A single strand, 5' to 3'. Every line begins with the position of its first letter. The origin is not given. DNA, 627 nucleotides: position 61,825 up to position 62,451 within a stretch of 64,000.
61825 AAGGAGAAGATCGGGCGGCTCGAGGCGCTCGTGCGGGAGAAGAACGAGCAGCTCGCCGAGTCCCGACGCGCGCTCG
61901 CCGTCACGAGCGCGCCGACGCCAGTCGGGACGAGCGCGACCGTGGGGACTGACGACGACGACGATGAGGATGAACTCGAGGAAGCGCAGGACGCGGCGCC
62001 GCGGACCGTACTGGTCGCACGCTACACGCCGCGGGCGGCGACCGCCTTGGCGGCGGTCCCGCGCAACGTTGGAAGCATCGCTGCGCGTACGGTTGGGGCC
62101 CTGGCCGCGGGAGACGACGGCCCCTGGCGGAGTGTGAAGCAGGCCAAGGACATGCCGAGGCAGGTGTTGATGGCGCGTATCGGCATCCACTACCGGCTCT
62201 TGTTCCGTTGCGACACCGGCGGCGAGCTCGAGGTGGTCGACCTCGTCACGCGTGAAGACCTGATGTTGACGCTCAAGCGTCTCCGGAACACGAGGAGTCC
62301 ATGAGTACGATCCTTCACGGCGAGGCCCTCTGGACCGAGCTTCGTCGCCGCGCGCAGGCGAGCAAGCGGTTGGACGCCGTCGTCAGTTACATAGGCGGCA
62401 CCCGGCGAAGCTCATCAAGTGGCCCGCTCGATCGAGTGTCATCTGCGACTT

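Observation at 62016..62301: RelE/ParE-like toxin fold at the C-terminus of the 858-aa SEC-C protein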

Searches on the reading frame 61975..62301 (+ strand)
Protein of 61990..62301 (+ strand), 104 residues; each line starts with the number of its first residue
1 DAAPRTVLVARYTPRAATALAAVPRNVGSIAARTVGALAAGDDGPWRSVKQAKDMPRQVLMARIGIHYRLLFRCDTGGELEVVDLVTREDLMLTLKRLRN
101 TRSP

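Call 3: search_protein_families(library=pfam, proteins=[window:61990-62301:+], max_evalue=10)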
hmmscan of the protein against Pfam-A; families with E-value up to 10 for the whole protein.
window:61990-62301:+ (104 aa): 1 family
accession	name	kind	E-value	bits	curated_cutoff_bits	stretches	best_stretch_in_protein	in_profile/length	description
PF24732.2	ParE_like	-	0.00036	20.9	24.4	1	32-90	8-64/67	ParE-like toxin domain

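Call 4: search_protein_families(library=ncbifam, proteins=[window:61990-62301:+], max_evalue=10)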
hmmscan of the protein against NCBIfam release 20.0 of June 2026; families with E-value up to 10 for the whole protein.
window:61990-62301:+ (104 aa): 0 families

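Call 5: search_protein_families(library=padloc, proteins=[window:61990-62301:+], max_evalue=10)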
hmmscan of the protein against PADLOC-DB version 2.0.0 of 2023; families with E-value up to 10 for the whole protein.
window:61990-62301:+ (104 aa): 0 families

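Call 7: search_solved_structures(query=window:61990-62301:+, max_evalue=10, show_alignments=3)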
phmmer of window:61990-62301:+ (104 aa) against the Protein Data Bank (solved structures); distinct sequences matched with E-value up to 10: 1.
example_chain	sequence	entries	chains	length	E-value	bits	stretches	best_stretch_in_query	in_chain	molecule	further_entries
6ren_A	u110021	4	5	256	0.2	15.3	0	28-84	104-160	3fPizza6-SH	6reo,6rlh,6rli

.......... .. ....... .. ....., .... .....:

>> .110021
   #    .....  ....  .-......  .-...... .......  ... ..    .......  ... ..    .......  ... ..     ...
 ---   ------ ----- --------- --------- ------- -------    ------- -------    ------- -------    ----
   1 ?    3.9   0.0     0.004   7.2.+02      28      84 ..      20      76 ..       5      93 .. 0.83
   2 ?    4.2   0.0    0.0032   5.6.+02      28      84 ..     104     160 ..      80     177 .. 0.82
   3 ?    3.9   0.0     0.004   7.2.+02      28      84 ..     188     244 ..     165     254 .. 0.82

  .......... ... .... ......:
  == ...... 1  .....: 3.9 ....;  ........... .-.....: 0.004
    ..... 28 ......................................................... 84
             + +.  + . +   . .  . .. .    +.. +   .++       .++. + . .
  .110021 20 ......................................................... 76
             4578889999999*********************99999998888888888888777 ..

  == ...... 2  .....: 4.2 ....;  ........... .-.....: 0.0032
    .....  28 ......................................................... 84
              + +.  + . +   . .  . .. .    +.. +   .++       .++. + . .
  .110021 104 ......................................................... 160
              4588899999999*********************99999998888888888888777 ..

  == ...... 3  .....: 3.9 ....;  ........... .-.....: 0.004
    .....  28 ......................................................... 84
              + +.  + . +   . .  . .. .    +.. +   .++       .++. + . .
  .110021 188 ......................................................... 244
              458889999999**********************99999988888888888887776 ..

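Call 9: find_homologous_proteins(query=window:61990-62301:+, max_evalue=0.01)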
Query window:61990-62301:+ (104 aa): 11 proteins with E <= 0.01 among 101 candidates.
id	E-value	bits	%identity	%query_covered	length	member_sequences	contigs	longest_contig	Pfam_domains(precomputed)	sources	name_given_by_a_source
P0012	1.8e-30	123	68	95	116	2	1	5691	-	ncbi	ncbi:MAG TPA: hypothetical protein VF469_38875, partial [Kofleriaceae bacterium]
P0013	7.5e-27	111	73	75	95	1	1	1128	-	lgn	-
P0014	8.0e-25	105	68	79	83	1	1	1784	-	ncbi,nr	ncbi:MAG: hypothetical protein K8M05_28775, partial [Deltaproteobacteria bacterium]|nr:hypothetical 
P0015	9.7e-25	104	56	96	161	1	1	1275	-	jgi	jgi:hypothetical protein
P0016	1.9e-22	97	74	66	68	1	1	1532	-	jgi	jgi:ABC-type molybdenum transport system ATPase subunit/photorepair protein PhrA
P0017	8.0e-22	95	72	65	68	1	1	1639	-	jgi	jgi:hypothetical protein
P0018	3.6e-20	90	71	49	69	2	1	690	-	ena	-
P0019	1.7e-19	88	72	64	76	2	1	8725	-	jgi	jgi:hypothetical protein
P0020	1.4e-15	75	53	85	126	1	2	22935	-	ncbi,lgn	-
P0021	5.5e-14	70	70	54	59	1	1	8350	-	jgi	jgi:hypothetical protein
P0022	7.3e-13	66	71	50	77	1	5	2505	-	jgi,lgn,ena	-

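Call 20: search_protein_families(library=pfam, alignment_id=A2, max_evalue=0.01)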
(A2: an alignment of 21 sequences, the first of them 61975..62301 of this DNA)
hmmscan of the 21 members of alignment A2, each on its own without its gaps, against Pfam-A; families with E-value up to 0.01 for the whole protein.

A. member 1, window:61975-62301:+ (109 aa): 1 family
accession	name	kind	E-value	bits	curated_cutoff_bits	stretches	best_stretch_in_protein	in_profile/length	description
PF24732.2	ParE_like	-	0.00041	20.7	24.4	1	37-95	8-64/67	ParE-like toxin domain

B. families by the number of members that match (of 21 scanned): 5 families
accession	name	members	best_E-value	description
PF02810.21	SEC-C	9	4.5e-10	SEC-C motif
PF24732.2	ParE_like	9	6.2e-05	ParE-like toxin domain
PF02601.20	Exonuc_VII_L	1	0.0055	Exonuclease VII, large subunit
PF08614.16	ATG16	1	0.0057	Autophagy protein 16 (ATG16)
PF03938.19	OmpH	1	0.0088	Outer membrane protein (OmpH-like)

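Call 21: predict_structure(alignment_id=A2)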
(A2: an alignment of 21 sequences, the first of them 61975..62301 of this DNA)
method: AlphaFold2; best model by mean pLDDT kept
length: 109 residues; sequences in the alignment: 21
mean_pLDDT: 87.1   pTM: 0.79
mean pLDDT of the five models: 87.1, 86.9, 86.3, 86.3, 82.1
residues with pLDDT >= 90: 73; 70-90: 21; 50-70: 10; < 50: 5
segments of 3 or more residues with pLDDT < 50: none
pLDDT, mean of each block of 10 residues (from residue 1): 52 89 97 97 92 89 88 94 89 96 74
secondary structure, 60 per line:
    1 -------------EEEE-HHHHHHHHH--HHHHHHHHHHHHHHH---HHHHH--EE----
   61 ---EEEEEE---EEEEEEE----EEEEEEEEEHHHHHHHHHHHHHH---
elements in order: E14-17 H19-27 H30-44 H48-52 E64-69 E73-79 E84-92 H93-106

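Call 23: fold_search(model_id=the predicted structure, library=pdb)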
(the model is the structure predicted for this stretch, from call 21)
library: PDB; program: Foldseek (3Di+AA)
matches with E <= 10: 674; with E <= 0.001: 9
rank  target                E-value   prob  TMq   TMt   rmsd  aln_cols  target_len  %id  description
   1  2khe_MODEL_1_A        5.5e-05  1.00  0.66  0.79   2.4        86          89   19  Solution Structure of the Bacterial Toxin Rele from Thermus Thermophilus HB8 (released 2010-03-31)
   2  9g12_B                6.3e-05  1.00  0.60  0.75   2.8        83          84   22  Mycobacterium tuberculosis RelBE1 toxin-antitoxin system; rv1247c (relB1 antitoxin), rv1246c (relE1 toxin) (released 2025-12-17)
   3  3g5o_B                7.2e-05  1.00  0.56  0.72   3.2        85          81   26  The crystal structure of the toxin-antitoxin complex RelBE2 (Rv2865-2866) from Mycobacterium tuberculosis (released 2009-04-14)
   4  3g5o_C                7.2e-05  1.00  0.55  0.67   3.7        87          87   26  The crystal structure of the toxin-antitoxin complex RelBE2 (Rv2865-2866) from Mycobacterium tuberculosis (released 2009-04-14)
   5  9g12_A                9.3e-05  1.00  0.65  0.81   2.4        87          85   21  Mycobacterium tuberculosis RelBE1 toxin-antitoxin system; rv1247c (relB1 antitoxin), rv1246c (relE1 toxin) (released 2025-12-17)
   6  8phj_X                2.0e-04  1.00  0.69  0.22   4.4       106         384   17  cA4-bound Cami1 in complex with 70S ribosome (released 2023-12-13)
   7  9lew_B                3.9e-04  1.00  0.64  0.76   2.5        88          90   12  The crystal structure of DinJ-YafQ complex from Vibrio cholerae (released 2025-07-30)
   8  8phb_A                4.2e-04  1.00  0.66  0.22   3.2        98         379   19  Crystal structure of apo Cami1 (released 2023-12-13)
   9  5cw7_P                9.1e-04  1.00  0.51  0.58   4.1        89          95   15  Crystal structure of the PaaA2-ParE2 antitoxin-toxin complex (released 2016-06-01)
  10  8phb_B                1.2e-03  1.00  0.66  0.22   3.4        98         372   19  Crystal structure of apo Cami1 (released 2023-12-13)
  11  1wmi_A                1.3e-03  1.00  0.61  0.75   3.2        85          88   14  Crystal structure of archaeal RelE-RelB complex from Pyrococcus horikoshii OT3 (released 2005-03-15)
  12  7v6w_F                1.3e-03  1.00  0.63  0.76   2.8        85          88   13  Crystal structure of heterohexameric Sa2YoeB-Sa2YefM complex bound to 26bp-DNA (released 2021-12-15)
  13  5cw7_F                1.3e-03  1.00  0.52  0.57   4.1        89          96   15  Crystal structure of the PaaA2-ParE2 antitoxin-toxin complex (released 2016-06-01)
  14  3oei_C                1.6e-03  1.00  0.62  0.78   2.4        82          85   16  Crystal structure of Mycobacterium tuberculosis RelJK (Rv3357-Rv3358-RelBE3) (released 2011-03-16)
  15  7v6w_E                1.6e-03  1.00  0.63  0.75   2.6        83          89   12  Crystal structure of heterohexameric Sa2YoeB-Sa2YefM complex bound to 26bp-DNA (released 2021-12-15)
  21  8phj_Y                2.7e-03  1.00  0.67  0.22   3.2        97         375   18  cA4-bound Cami1 in complex with 70S ribosome (released 2023-12-13)
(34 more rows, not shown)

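Call 31: search_solved_structures(query=A3, max_evalue=10, show_alignments=5)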
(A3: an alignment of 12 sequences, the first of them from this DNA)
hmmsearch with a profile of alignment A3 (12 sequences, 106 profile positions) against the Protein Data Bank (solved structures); distinct sequences matched with E-value up to 10: 13.
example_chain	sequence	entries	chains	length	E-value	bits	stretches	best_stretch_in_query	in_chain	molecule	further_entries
5mfd_A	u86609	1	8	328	0.0011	22.2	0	27-58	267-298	YIIIM''6AII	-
4v3r_A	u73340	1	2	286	0.0022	21.2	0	27-58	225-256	YIII_M5_AII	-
4plq_A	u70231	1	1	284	0.003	20.7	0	28-57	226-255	Arm00011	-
4v3o_A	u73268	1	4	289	0.0033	20.6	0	27-58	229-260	YIII_M5_AII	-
4pls_A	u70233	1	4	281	0.0034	20.6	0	28-57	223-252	Arm00010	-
4plr_A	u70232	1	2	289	0.0038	20.4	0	28-57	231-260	Arm00008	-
4rzp_A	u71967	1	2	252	0.0061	19.7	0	22-58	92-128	Engineered Protein OR366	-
4v3q_A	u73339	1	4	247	0.01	19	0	27-58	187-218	YIII_M4_AII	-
6sa6_A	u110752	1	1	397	0.11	15.6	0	28-58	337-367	DARPin-Armadillo fusion A5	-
2khe_A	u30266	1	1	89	0.46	13.7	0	16-40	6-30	Toxin-like protein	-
5mfb_A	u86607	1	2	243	0.59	13.3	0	24-54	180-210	YIII(Dq)4CqI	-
4d4e_A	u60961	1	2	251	0.92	12.7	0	24-52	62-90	ARMADILLO REPEAT PROTEIN ARM00016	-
4hxt_A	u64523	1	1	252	5.5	10.2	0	24-56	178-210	De Novo Protein OR329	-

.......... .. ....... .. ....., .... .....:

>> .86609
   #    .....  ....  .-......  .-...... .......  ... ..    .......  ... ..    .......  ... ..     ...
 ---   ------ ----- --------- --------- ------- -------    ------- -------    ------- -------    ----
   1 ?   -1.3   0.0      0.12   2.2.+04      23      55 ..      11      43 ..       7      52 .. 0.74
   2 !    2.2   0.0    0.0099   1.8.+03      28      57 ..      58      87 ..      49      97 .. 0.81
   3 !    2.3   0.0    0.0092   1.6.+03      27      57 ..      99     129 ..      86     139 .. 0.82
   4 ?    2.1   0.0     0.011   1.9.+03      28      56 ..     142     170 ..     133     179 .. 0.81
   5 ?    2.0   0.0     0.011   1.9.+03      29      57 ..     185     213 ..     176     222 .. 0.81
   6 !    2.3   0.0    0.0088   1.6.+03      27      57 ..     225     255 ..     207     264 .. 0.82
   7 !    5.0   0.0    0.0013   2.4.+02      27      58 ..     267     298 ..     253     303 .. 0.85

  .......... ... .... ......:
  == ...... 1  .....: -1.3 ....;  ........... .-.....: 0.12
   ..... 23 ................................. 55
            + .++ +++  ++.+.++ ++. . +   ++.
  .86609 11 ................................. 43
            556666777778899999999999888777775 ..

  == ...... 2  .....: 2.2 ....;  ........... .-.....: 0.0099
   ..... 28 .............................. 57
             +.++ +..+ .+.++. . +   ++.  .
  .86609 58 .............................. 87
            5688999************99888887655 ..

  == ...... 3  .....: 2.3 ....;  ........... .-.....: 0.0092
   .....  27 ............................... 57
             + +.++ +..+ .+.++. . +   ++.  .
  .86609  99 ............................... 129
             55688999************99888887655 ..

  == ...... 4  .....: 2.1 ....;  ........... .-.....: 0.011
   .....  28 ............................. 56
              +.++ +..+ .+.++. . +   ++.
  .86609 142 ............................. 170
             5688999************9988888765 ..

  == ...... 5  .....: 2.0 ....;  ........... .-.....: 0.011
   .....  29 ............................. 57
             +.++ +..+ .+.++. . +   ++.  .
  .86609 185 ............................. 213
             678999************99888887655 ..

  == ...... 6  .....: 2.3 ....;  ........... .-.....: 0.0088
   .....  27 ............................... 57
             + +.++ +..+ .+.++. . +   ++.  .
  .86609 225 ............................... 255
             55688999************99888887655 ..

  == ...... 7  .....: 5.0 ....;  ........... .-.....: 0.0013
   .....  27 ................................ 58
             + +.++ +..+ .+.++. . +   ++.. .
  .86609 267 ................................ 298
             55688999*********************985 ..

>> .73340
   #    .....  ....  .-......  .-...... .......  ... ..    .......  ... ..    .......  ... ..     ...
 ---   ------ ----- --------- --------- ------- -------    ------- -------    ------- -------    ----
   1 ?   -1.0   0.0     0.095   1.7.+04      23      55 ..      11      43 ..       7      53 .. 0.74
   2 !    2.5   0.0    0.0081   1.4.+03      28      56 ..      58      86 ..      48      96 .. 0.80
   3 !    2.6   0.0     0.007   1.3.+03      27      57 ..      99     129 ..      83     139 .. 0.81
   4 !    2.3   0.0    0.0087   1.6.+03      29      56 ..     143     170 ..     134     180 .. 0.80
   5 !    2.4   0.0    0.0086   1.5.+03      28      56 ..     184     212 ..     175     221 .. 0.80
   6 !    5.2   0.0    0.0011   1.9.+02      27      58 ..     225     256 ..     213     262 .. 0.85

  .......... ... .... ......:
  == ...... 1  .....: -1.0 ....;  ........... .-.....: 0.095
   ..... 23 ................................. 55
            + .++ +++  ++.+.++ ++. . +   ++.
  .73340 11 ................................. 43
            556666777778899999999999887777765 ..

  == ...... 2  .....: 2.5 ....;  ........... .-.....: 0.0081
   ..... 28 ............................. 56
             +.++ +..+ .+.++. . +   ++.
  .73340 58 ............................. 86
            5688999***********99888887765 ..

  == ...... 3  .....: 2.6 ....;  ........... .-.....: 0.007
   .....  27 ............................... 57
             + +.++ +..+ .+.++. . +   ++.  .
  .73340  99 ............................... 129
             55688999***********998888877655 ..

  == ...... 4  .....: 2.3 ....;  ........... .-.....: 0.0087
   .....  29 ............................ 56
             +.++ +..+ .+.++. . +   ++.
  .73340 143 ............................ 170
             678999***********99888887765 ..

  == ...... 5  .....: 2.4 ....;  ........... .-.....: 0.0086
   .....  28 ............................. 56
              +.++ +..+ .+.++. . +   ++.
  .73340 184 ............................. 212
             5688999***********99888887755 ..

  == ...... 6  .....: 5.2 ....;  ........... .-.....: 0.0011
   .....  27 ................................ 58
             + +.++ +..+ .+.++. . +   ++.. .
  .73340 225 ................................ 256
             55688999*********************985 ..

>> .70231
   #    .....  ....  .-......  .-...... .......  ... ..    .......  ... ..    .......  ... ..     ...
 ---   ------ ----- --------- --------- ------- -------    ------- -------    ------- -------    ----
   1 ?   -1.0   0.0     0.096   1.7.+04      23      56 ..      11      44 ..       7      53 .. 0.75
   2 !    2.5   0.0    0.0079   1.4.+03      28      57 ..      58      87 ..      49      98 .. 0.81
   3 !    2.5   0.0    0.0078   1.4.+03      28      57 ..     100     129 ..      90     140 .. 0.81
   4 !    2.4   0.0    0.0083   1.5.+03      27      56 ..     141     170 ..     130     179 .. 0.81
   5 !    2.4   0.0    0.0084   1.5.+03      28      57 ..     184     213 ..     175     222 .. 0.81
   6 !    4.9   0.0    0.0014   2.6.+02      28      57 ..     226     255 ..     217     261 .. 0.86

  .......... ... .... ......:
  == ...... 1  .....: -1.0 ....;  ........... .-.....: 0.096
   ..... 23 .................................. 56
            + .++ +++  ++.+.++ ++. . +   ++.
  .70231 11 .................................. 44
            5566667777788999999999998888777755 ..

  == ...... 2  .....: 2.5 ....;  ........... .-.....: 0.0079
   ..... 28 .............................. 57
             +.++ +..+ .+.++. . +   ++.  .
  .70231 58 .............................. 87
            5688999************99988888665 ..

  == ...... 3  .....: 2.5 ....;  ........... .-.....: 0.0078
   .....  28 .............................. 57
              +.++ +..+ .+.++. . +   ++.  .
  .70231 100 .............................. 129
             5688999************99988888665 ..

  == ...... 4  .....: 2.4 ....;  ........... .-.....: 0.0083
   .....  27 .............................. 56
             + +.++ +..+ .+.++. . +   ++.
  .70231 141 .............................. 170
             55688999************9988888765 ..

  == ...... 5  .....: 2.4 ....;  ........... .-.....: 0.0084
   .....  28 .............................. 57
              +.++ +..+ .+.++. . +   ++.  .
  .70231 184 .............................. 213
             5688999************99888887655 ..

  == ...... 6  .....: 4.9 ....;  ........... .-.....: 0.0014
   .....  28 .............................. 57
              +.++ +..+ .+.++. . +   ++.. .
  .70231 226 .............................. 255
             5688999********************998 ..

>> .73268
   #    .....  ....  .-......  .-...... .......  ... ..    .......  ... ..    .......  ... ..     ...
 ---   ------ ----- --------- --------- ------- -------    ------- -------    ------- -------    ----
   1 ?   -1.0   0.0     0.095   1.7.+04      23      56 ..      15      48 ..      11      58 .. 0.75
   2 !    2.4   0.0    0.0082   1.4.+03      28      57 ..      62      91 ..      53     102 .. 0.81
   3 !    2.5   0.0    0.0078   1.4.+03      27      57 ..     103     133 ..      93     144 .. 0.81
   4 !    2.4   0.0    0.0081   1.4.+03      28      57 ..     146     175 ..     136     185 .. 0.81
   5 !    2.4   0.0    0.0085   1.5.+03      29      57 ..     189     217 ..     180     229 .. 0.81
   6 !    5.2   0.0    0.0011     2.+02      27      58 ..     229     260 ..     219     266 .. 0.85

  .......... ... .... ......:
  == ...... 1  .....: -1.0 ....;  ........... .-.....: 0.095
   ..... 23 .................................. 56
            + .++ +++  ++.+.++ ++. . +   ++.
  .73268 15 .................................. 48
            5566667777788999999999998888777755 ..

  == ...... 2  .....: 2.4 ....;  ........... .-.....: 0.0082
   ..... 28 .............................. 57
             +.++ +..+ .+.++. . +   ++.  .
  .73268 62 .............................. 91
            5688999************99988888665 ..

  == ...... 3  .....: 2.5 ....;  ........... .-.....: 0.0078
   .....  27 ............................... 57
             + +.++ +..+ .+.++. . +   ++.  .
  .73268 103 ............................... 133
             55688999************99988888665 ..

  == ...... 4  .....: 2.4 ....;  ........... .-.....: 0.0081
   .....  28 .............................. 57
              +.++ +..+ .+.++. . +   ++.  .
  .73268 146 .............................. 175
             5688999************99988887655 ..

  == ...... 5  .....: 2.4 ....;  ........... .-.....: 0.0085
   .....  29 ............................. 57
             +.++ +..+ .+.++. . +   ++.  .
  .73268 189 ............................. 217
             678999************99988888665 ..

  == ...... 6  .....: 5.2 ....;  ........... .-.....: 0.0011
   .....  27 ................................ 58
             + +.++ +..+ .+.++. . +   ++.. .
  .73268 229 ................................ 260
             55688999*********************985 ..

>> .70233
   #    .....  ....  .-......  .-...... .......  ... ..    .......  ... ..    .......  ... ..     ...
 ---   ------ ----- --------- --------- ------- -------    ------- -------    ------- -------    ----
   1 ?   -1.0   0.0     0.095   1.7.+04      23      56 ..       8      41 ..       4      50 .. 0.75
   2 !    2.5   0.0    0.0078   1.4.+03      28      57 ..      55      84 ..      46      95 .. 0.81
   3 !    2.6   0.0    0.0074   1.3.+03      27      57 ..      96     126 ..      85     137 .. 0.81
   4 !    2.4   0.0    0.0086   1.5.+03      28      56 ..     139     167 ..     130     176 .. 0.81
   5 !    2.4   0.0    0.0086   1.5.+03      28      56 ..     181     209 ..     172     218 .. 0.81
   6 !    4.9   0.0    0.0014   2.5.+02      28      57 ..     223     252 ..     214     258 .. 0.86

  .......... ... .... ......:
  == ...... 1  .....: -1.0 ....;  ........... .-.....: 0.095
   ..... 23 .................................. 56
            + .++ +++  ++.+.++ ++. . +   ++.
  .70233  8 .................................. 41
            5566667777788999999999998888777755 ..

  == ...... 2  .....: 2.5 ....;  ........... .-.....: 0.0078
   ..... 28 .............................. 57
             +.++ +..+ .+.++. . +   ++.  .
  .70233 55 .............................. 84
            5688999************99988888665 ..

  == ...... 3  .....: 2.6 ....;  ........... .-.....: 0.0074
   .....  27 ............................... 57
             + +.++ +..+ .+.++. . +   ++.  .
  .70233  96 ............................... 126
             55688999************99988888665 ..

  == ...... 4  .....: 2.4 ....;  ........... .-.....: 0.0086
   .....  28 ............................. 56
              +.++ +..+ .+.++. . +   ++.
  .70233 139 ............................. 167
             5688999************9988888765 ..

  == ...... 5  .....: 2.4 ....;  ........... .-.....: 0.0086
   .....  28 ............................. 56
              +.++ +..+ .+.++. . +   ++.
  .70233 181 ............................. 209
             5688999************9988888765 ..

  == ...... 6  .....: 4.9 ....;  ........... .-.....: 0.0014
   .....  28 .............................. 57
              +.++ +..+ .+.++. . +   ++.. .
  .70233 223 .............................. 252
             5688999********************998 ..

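Call 32: search_protein_representatives(alignment_id=A2)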
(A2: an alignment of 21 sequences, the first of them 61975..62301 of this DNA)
Query: 21 sequences, 668 profile positions. Proteins with E-value up to 0.001 (for the whole library): 29254; up to 1e-10: 783; up to 1e-30: 514. The best 150 are listed.
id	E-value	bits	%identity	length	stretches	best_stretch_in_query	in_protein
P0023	2.2e-270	915.8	-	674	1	1-667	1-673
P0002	8.2e-232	788.3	-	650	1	33-668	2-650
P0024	9.2e-210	715.5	-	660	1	14-666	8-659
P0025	2.7e-192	657.7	-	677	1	13-668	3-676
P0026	1.4e-189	648.7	-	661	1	15-668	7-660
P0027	3.8e-183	627.5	-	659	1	16-665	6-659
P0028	6.7e-181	620.1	-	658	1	17-667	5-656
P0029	3.5e-176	604.5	-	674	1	13-666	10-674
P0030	2.3e-175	601.8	-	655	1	21-667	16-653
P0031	8.9e-173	593.2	-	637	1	27-668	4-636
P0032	1.2e-170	586.2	-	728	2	15-455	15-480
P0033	4.0e-169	581.2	-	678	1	14-668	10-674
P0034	3.6e-168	578.0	-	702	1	2-664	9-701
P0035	3.4e-161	555.0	-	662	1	17-665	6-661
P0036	1.2e-159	549.9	-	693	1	24-665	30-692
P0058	2.3e-120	420.1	-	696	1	15-663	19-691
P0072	1.2e-110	388.0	-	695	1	4-664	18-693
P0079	6.0e-107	375.7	-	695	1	4-664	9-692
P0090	1.6e-102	361.1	-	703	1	2-663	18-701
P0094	4.2e-102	359.7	-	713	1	30-664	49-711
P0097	1.2e-101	358.2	-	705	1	25-664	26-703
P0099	8.9e-101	355.3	-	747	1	35-664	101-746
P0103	4.1e-100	353.1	-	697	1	7-664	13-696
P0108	1.1e-98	348.4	-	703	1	23-664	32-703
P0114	5.5e-97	342.8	-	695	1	23-663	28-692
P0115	7.2e-96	339.1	-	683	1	4-660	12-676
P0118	9.5e-96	338.7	-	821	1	25-666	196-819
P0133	1.1e-93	331.9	-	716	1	4-665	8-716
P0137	1.9e-93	331.1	-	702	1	6-666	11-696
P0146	2.4e-92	327.5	-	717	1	21-664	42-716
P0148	5.2e-92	326.4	-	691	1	24-664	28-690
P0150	1.2e-91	325.1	-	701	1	11-664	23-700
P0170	7.4e-88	312.6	-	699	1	8-666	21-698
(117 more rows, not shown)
